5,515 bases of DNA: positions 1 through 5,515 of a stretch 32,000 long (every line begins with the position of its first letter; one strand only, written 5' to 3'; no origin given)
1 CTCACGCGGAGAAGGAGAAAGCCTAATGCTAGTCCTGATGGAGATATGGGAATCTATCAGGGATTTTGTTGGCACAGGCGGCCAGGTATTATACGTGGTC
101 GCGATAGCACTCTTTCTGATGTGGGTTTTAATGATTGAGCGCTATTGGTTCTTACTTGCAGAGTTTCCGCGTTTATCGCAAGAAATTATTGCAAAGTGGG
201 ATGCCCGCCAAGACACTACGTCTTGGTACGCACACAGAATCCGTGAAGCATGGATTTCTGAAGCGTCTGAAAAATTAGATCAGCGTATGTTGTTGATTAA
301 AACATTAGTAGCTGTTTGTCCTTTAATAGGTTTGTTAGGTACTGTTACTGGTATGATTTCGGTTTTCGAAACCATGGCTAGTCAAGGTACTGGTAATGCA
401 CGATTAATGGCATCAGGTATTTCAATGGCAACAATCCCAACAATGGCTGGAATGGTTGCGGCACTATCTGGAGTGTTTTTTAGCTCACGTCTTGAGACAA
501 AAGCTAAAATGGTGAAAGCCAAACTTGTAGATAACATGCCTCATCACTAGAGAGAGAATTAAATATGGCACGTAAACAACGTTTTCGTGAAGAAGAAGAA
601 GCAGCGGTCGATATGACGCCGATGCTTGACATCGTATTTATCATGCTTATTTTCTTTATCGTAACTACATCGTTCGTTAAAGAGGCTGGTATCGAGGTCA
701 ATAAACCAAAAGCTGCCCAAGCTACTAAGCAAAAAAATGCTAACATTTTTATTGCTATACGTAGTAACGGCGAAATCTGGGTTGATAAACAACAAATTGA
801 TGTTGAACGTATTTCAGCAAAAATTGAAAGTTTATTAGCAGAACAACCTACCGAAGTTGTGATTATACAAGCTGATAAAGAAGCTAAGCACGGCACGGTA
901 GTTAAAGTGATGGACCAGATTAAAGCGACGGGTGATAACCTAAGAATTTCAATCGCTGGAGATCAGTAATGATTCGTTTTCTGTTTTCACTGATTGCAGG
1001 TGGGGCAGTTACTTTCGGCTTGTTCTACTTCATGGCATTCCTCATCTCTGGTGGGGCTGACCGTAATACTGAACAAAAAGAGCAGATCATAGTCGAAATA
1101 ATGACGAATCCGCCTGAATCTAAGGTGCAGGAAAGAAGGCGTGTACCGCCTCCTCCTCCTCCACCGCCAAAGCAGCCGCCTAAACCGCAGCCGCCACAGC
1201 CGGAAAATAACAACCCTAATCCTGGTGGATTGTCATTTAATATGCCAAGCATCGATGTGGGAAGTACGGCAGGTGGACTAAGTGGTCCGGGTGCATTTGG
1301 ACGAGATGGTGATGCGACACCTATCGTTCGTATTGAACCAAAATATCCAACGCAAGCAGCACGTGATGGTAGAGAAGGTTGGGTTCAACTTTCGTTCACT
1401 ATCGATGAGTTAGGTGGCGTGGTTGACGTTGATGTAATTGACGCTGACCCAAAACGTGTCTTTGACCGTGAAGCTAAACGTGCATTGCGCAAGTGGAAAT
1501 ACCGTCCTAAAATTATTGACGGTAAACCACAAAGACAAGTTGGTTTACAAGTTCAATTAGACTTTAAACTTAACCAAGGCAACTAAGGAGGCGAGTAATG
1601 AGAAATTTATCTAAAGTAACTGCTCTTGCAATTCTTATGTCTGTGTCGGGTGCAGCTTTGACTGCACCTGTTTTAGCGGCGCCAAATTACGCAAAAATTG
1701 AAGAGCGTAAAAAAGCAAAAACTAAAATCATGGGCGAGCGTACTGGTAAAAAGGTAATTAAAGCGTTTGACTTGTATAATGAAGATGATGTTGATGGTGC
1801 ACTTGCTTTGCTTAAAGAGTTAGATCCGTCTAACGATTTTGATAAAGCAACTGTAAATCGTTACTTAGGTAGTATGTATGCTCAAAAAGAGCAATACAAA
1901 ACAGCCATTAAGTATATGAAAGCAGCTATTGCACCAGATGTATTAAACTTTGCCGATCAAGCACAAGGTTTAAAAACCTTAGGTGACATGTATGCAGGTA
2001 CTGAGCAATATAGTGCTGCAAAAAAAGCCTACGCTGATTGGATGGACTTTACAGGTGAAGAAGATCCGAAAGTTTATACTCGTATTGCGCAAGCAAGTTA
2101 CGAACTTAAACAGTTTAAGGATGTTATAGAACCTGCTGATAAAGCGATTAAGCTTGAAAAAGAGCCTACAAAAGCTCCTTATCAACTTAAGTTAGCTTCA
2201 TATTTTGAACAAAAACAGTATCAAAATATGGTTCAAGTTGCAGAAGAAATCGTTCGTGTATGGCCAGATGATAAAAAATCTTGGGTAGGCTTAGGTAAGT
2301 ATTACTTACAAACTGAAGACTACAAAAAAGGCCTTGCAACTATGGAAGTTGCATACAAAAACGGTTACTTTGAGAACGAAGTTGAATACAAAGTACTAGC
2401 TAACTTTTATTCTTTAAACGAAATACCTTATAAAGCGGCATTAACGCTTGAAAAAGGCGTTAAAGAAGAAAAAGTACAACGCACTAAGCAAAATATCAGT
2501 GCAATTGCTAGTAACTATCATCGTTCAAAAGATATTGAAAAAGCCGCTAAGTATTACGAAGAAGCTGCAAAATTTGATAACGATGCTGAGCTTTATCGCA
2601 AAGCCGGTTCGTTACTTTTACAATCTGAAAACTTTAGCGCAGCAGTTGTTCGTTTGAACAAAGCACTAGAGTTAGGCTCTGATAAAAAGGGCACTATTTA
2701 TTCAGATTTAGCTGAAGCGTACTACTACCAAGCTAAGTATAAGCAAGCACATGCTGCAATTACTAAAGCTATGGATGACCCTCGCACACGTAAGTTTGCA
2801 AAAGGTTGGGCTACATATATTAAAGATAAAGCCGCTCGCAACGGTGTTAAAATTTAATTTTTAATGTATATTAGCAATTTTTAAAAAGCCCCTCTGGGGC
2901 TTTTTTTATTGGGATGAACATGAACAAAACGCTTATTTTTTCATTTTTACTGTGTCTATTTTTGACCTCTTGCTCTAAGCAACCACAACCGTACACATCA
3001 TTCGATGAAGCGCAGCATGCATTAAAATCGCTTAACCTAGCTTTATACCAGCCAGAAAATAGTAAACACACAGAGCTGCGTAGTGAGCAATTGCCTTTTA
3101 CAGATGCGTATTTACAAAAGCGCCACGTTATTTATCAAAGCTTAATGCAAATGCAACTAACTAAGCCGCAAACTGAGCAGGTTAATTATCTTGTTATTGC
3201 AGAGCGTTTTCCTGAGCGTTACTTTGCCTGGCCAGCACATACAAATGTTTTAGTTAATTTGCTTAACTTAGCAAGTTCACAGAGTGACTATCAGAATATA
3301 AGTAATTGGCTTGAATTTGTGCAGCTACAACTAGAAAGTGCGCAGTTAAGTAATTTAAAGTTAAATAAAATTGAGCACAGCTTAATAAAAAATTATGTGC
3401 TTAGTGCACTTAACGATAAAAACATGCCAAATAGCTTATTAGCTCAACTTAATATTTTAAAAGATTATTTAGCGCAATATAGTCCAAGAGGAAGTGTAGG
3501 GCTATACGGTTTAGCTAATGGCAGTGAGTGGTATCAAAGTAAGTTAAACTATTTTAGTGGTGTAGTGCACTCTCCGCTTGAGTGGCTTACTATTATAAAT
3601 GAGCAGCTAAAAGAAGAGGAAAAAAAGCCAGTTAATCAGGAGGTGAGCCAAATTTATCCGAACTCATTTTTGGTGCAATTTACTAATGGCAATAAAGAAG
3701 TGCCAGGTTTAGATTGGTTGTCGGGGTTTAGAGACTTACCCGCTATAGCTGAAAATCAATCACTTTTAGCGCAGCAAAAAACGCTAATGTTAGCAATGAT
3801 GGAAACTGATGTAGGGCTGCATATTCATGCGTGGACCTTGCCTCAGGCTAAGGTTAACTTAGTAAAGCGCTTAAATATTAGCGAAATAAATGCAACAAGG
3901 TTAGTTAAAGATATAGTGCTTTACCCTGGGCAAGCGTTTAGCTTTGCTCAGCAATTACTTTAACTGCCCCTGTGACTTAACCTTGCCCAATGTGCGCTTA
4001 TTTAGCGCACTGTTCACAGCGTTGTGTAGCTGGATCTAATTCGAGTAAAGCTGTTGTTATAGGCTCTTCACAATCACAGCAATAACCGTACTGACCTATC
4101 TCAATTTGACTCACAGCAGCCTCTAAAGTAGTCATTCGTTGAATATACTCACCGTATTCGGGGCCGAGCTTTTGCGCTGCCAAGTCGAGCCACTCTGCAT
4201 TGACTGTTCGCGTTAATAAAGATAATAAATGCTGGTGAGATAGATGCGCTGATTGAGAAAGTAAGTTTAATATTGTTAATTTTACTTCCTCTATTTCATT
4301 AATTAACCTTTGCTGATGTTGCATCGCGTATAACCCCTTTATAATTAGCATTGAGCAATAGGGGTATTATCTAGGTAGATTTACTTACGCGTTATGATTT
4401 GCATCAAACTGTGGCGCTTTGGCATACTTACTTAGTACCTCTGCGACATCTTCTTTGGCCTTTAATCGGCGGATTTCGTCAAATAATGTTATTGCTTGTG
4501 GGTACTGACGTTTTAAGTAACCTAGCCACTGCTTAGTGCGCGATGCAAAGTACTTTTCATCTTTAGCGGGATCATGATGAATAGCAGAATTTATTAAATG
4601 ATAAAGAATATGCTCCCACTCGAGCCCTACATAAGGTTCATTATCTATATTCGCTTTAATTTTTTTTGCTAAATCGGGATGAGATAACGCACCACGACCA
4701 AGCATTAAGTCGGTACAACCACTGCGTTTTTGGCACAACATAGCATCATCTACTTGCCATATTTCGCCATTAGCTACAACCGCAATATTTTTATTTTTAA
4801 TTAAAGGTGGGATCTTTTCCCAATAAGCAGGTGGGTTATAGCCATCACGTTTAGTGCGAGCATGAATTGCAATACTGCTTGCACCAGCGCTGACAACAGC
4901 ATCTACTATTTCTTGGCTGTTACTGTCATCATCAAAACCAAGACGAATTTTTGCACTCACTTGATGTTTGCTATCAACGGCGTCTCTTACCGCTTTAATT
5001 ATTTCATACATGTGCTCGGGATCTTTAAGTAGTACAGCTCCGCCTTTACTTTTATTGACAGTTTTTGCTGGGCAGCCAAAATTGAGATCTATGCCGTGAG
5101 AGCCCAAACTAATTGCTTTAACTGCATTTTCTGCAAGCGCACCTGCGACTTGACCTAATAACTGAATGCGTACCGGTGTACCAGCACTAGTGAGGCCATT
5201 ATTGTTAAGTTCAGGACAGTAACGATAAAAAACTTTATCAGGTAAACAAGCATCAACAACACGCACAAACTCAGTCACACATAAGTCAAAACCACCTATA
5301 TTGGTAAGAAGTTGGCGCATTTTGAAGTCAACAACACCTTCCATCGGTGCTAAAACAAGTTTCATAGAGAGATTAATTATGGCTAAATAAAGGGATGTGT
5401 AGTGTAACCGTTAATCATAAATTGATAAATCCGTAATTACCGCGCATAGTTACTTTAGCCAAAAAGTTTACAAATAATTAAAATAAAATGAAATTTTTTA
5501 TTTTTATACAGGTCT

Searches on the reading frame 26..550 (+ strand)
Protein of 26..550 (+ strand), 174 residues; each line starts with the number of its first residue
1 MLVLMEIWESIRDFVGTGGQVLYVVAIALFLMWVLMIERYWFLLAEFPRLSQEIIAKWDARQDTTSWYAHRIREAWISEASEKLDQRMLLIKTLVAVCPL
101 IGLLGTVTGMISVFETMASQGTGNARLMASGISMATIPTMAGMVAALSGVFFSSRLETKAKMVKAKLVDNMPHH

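Call 18: search_protein_families(library=pfam, proteins=[window:26-550:+], max_evalue=0.001)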
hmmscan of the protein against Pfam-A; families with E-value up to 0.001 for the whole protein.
window:26-550:+ (174 aa): 1 family
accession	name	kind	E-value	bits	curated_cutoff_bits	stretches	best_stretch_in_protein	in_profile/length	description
PF01618.21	MotA_ExbB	-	5.1e-24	84.9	22.9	1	60-164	18-122/127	MotA/TolQ/ExbB proton channel family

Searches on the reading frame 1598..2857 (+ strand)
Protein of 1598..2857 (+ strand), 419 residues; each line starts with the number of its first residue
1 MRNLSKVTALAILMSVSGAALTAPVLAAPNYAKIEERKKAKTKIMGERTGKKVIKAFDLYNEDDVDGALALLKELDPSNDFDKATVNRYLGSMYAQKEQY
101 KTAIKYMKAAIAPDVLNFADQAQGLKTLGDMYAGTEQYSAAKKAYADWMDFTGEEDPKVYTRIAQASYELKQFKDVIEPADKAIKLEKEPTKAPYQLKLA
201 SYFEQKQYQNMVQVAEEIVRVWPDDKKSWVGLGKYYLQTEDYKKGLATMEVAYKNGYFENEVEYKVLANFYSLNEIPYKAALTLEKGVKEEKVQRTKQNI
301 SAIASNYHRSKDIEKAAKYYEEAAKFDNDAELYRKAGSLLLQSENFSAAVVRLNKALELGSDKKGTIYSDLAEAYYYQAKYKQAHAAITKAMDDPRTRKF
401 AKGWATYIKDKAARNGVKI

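Call 18: search_protein_families(library=pfam, proteins=[window:1598-2857:+], max_evalue=0.001)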
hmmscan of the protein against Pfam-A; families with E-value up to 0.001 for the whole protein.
window:1598-2857:+ (419 aa): 10 families
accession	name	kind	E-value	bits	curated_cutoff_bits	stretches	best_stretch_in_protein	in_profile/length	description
PF07719.23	TPR_2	-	9.7e-13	47.6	27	0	303-328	7-32/34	Tetratricopeptide repeat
PF13424.12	TPR_12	-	8.8e-12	45.5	30.1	0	331-393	4-73/77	Tetratricopeptide repeat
PF13428.12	TPR_14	-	1.4e-11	44.3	23.5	0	304-337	8-42/44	Tetratricopeptide repeat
PF13371.12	TPR_9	-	6.4e-10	39.3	35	0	307-361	5-60/73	Tetratricopeptide repeat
PF13181.12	TPR_8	-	8.3e-08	32.2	25.7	0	303-328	7-32/34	Tetratricopeptide repeat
PF13432.12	TPR_16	-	2e-07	31.8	32.7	0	214-255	19-60/65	Tetratricopeptide repeat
PF14559.12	TPR_19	-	2e-06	28.5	25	0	340-391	1-51/68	Tetratricopeptide repeat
PF00515.34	TPR_1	-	4.1e-05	23.7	27.8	0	157-187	1-31/34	Tetratricopeptide repeat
PF12895.13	ANAPC3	-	7.8e-05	23.3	27.2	0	159-211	26-75/82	Anaphase-promoting complex, cyclosome, subunit 3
PF09295.16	ChAPs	-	0.00031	20.3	20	1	201-296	242-339/395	ChAPs (Chs5p-Arf1p-binding proteins)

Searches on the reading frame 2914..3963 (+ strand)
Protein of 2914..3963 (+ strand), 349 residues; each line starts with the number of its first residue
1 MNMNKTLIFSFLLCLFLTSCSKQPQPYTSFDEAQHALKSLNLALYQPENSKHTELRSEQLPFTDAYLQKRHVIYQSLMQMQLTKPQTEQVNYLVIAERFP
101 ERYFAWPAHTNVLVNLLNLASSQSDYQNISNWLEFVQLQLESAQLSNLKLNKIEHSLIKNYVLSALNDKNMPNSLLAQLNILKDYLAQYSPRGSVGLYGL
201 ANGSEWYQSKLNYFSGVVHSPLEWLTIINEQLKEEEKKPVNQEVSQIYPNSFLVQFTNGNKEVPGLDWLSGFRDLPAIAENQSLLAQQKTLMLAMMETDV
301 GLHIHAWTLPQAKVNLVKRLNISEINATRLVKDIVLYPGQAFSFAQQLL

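Call 3: search_protein_families(library=pfam, proteins=[window:2914-3963:+], max_evalue=0.01)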
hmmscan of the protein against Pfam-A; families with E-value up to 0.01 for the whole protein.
window:2914-3963:+ (349 aa): 1 family
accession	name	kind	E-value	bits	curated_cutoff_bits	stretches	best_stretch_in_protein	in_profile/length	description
PF05960.17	DUF885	-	2.7e-08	34.3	32.4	2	154-235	167-246/532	Bacterial protein of unknown function (DUF885)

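Call 4: search_protein_families(library=ncbifam, proteins=[window:2914-3963:+], max_evalue=0.01)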
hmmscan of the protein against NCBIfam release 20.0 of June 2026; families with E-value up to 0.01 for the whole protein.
window:2914-3963:+ (349 aa): 0 families

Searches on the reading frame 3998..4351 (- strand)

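Call 3: search_protein_families(library=pfam, proteins=[window:3998-4351:-], max_evalue=0.01)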
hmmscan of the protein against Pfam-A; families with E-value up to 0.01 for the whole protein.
window:3998-4351:- (117 aa): 2 families
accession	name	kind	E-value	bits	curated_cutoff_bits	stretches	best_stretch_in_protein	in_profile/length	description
PF01258.23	zf-dskA_traR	-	0.00024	21.5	24.9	1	86-116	1-31/36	Prokaryotic dksA/traR C4-type zinc finger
PF19928.4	DUF6391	-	0.0063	17.1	33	1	27-86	76-132/134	Domain of unknown function (DUF6391)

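Call 4: search_protein_families(library=ncbifam, proteins=[window:3998-4351:-], max_evalue=0.01)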
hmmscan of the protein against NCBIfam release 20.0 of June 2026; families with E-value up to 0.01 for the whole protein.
window:3998-4351:- (117 aa): 4 families
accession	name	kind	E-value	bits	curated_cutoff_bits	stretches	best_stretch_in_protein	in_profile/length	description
TIGR02420.1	dksA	equivalog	6.3e-07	29.8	115.5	1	74-115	66-107/110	RNA polymerase-binding protein DksA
TIGR02890.1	bacill_yteA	subfamily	1.9e-06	28.1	134.4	1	71-117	69-115/159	regulatory protein, yteA family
NF033459.1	DksA_like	equivalog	1.1e-05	25.7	105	1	71-116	61-106/113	RNA polymerase-binding protein DksA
TIGR02419.1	C4_traR_proteo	subfamily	0.00063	20.3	59.7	1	71-116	15-60/64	phage/conjugal plasmid C-4 type zinc finger protein, TraR family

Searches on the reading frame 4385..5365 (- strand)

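Call 3: search_protein_families(library=pfam, proteins=[window:4385-5365:-], max_evalue=0.01)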
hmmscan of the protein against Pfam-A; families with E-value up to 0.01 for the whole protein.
window:4385-5365:- (326 aa): 1 family
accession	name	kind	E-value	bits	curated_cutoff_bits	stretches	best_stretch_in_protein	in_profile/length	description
PF01207.24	Dus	-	6.4e-70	236.2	20.4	1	5-312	2-303/311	Dihydrouridine synthase (Dus)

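Call 4: search_protein_families(library=ncbifam, proteins=[window:4385-5365:-], max_evalue=0.01)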
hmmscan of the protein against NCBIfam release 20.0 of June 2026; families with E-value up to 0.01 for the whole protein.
window:4385-5365:- (326 aa): 7 families
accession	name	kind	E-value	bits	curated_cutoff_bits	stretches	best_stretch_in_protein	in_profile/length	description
NF007838.0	PRK10550.1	equivalog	9.4e-102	340.1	395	1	1-314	1-310/312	tRNA dihydrouridine(16) synthase DusC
TIGR00737.1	nifR3_yhdG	equivalog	1.4e-46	159.2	293.3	1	2-316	9-316/319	tRNA dihydrouridine synthase DusB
NF008774.0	PRK11815.1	equivalog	3.1e-27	95.4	269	1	3-282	15-292/337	tRNA dihydrouridine(20/20a) synthase DusA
TIGR00742.1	yjbN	subfamily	2e-16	60.3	397.2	1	60-253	52-253/318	tRNA dihydrouridine(20/20a) synthase DusA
TIGR01037.2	pyrD_sub1_fam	subfamily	4.8e-05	22.6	270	1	70-167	94-188/300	dihydroorotate dehydrogenase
NF005574.0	PRK07259.1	equivalog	0.0004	19.4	269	1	64-166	96-190/304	dihydroorotate dehydrogenase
NF006183.0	PRK08318.1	equivalog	0.005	15.7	335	1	86-130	124-167/422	NAD-dependent dihydropyrimidine dehydrogenase subunit PreA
